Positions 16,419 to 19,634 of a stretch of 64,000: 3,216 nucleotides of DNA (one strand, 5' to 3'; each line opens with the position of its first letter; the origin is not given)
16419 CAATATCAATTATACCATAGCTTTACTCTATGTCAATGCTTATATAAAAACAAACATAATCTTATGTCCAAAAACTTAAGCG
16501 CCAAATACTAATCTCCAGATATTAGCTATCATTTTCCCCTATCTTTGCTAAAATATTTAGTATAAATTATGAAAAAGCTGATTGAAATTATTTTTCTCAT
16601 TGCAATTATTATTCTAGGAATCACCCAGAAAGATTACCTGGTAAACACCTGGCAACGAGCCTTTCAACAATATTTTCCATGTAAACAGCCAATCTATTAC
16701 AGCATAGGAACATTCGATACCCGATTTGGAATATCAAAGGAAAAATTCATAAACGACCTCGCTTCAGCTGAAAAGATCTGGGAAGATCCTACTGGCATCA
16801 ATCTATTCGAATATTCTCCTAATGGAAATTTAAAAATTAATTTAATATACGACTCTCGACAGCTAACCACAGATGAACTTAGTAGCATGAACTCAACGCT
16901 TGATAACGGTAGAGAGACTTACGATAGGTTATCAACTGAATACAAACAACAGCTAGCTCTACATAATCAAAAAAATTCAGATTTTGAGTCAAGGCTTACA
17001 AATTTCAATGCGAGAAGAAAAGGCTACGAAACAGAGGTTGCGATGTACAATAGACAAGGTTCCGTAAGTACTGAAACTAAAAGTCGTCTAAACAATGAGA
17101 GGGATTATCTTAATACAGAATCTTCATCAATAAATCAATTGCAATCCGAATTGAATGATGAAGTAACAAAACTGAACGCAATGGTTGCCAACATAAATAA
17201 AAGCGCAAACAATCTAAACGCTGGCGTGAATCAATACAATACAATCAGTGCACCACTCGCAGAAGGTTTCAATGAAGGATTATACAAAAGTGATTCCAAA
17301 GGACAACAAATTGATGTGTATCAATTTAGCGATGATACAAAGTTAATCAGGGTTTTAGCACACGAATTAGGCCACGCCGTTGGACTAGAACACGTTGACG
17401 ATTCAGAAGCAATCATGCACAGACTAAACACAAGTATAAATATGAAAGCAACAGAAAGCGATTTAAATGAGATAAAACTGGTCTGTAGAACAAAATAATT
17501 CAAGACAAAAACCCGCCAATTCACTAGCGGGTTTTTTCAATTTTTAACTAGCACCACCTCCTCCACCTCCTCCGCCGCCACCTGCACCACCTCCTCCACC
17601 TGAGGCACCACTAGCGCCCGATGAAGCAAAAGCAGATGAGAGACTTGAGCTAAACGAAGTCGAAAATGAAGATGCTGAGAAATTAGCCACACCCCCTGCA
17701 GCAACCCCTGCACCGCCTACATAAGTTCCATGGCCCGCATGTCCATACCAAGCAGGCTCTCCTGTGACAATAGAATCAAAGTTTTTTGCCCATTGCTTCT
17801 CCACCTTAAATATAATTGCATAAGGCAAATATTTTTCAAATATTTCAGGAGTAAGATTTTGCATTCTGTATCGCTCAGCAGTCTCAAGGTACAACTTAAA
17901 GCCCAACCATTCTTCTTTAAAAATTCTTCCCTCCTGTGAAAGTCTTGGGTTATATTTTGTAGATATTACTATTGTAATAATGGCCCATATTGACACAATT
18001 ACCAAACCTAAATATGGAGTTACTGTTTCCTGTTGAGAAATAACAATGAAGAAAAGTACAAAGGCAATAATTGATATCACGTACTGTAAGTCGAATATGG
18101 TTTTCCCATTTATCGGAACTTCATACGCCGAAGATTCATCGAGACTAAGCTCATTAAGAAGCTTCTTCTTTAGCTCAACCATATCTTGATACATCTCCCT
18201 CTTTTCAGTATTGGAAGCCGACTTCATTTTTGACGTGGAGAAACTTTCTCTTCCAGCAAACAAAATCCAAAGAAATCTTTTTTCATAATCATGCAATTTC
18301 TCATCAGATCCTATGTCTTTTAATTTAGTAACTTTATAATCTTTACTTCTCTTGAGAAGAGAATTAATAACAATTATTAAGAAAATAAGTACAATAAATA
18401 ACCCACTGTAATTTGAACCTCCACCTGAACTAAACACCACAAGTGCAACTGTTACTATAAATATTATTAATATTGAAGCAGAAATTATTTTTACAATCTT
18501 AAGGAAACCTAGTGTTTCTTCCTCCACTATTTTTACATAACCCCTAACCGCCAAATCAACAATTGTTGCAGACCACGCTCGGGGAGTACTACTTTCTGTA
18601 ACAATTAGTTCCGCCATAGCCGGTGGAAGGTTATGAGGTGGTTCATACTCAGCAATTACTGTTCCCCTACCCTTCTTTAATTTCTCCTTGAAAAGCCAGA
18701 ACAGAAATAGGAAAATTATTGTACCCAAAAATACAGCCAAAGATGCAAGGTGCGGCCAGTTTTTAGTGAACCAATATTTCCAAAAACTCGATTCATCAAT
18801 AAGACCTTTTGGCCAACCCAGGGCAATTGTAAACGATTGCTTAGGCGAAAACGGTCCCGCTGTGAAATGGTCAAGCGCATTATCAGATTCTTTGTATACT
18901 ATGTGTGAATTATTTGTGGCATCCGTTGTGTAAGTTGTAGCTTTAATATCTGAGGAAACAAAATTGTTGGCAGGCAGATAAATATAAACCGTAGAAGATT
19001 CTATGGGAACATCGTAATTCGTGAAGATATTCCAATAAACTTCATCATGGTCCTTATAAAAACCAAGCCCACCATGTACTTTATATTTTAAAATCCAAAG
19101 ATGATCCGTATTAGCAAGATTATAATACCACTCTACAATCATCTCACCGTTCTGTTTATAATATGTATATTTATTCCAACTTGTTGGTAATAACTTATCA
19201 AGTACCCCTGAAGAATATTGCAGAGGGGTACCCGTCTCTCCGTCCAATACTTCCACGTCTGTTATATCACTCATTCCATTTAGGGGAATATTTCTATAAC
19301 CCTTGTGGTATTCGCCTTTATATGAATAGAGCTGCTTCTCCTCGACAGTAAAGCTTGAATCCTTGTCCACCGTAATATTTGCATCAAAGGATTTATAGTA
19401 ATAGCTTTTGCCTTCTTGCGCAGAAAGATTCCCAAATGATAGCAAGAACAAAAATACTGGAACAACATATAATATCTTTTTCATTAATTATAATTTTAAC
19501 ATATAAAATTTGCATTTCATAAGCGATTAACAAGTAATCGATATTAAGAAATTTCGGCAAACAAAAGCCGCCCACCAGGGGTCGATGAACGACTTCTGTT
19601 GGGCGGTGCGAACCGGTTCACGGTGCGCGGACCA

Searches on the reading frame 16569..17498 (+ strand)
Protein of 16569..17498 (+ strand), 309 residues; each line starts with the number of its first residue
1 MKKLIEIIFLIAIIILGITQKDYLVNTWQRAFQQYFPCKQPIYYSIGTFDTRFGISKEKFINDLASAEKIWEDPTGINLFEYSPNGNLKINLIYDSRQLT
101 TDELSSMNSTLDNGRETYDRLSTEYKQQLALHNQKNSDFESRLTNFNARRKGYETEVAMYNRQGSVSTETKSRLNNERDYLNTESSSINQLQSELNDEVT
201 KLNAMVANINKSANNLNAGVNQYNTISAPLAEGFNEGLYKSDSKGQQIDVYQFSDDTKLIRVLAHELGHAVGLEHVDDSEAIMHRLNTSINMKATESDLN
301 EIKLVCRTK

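Call 18: search_protein_families(library=pfam, proteins=[window:16569-17498:+], max_evalue=0.001)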
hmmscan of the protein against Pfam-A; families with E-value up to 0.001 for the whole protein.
window:16569-17498:+ (309 aa): 3 families
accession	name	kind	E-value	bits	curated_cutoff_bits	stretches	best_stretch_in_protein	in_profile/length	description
PF00413.30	Peptidase_M10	-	6.9e-09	36.2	24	1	218-302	102-154/159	Matrixin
PF07200.18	Mod_r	-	0.00045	20.7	30.1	0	169-265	51-140/146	Modifier of rudimentary (Mod(r)) protein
PF13688.12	Reprolysin_5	-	0.00076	20.2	27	0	166-280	62-162/196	Metallo-peptidase family M12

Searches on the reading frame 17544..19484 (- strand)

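Call 18: search_protein_families(library=pfam, proteins=[window:17544-19484:-], max_evalue=0.001)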
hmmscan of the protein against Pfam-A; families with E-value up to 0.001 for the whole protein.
window:17544-19484:- (646 aa): 2 families
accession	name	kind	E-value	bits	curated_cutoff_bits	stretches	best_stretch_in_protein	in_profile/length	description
PF20990.2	DUF2207_C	-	2e-33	116.5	33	2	388-569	61-247/247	Predicted membrane protein (DUF2207) C-terminal domain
PF09972.14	DUF2207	-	1.8e-17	64.5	24.4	1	31-224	3-172/172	Predicted membrane protein (DUF2207) N-terminal domain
